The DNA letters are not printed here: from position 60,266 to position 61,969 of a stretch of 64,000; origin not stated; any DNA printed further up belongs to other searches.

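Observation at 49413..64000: Candidate undescribed amino-uronate catabolic pathway feeding the pentose phosphate pathway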

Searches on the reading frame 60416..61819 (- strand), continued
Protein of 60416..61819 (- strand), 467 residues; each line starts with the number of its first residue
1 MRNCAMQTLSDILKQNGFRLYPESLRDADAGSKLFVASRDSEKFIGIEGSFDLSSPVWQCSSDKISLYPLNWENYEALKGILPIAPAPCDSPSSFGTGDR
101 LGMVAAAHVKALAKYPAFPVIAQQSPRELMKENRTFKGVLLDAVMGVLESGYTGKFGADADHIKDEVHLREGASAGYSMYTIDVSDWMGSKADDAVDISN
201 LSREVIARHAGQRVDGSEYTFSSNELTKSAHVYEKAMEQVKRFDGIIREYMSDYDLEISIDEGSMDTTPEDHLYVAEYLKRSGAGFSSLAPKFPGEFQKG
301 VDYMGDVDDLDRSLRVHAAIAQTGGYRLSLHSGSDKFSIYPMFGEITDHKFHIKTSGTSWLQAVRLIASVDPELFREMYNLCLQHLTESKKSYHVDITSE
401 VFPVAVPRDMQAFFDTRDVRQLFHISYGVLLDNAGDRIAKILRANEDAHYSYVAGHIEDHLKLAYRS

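Call 82: search_protein_families(library=ncbifam, proteins=[L120:12789-14264:+, L100:11458-12468:+], max_evalue=1e-10)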
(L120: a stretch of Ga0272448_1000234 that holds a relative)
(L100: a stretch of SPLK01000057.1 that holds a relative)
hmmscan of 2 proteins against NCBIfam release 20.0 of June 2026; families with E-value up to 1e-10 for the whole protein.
L120:12789-14264:+ (491 aa): 12 families
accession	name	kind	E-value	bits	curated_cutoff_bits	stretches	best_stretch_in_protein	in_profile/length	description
TIGR01314.1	gntK_FGGY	equivalog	1.8e-90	303.9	648.55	1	7-472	3-487/505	gluconokinase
TIGR01312.1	XylB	equivalog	8.3e-82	275.2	380.25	1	8-475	2-480/481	xylulokinase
NF011601.0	PRK15027.1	equivalog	1.7e-51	175.1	912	1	6-481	2-482/484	xylulokinase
TIGR01311.1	glycerol_kin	equivalog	1.6e-49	168.6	590.35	1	5-448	2-464/496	glycerol kinase GlpK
NF008187.0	PRK10939.1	equivalog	5.5e-42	144.1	528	1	4-313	4-318/521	autoinducer-2 kinase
NF000756.0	PRK00047.1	subfamily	9.1e-41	139.7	498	1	4-461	5-479/502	glycerol kinase GlpK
TIGR02628.1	fuculo_kin_coli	equivalog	1.7e-31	109.7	470.9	1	6-256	3-255/465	L-fuculokinase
TIGR01315.1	5C_CHO_kinase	subfamily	1.6e-26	93.2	408.7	1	6-200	2-207/541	FGGY family pentulose kinase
NF003154.0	PRK04123.1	equivalog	1.1e-21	77.2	428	1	323-477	380-536/554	ribulokinase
TIGR02627.1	rhamnulo_kin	equivalog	5.3e-15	54.9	527.95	1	7-213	1-209/454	rhamnulokinase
TIGR01234.1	L-ribulokinase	equivalog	9e-13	47.8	583.25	0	325-475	375-527/536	ribulokinase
NF007925.0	PRK10640.1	equivalog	1.4e-11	43.5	639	1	5-207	5-209/489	rhamnulokinase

L100:11458-12468:+ (336 aa): 21 families
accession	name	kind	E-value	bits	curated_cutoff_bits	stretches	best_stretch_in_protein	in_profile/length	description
TIGR01327.1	PGDH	equivalog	1e-76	258.8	454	1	34-325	25-313/525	phosphoglycerate dehydrogenase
NF009714.1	PRK13243.1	equivalog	5.6e-72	242.9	455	1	16-328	12-328/332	glyoxylate reductase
NF006263.0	PRK08410.1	equivalog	6.1e-49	167.1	389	1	4-315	3-309/311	D-2-hydroxyacid dehydrogenase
NF008759.0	PRK11790.1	equivalog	7.8e-49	166.4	404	1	22-314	27-318/410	phosphoglycerate dehydrogenase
NF005069.0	PRK06487.1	equivalog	8.7e-47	159.7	448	1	40-302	39-300/320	2-hydroxyacid dehydrogenase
NF011938.0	PRK15409.1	equivalog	1.4e-45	155.7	492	1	63-327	58-323/324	glyoxylate/hydroxypyruvate reductase GhrB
NF041369.1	Dhydh_Halo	equivalog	3.2e-40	138.3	400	1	80-316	64-298/305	D-2-hydroxyacid dehydrogenase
NF000492.1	vanH_gen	exception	6.8e-40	137.1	540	1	75-306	70-304/312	D-lactate dehydrogenase VanH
NF005387.0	PRK06932.1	equivalog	7.4e-39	133.6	492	1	43-315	38-312/314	2-hydroxyacid dehydrogenase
NF005750.0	PRK07574.1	equivalog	2e-37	129.2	329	1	40-311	81-355/386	NAD-dependent formate dehydrogenase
NF006374.0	PRK08605.1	subfamily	8.6e-34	117.1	356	1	44-301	40-310/332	D-lactate dehydrogenase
NF000004.1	vanH-D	exception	1.1e-31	110.1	550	1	75-295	76-299/323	D-lactate dehydrogenase VanH-D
NF000128.1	vanH-Sc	exception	1.2e-29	103.5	650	1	74-296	89-314/337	D-lactate dehydrogenase VanH-Sc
NF000151.1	vanH-Ac1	exception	1.3e-29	103.7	750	1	74-299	105-334/351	D-lactate dehydrogenase VanH-Ac1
NF000371.1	vanH_Agroup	exception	1.7e-29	103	700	1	75-307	75-310/322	VanH-A/VanH-Pt family D-lactate dehydrogenase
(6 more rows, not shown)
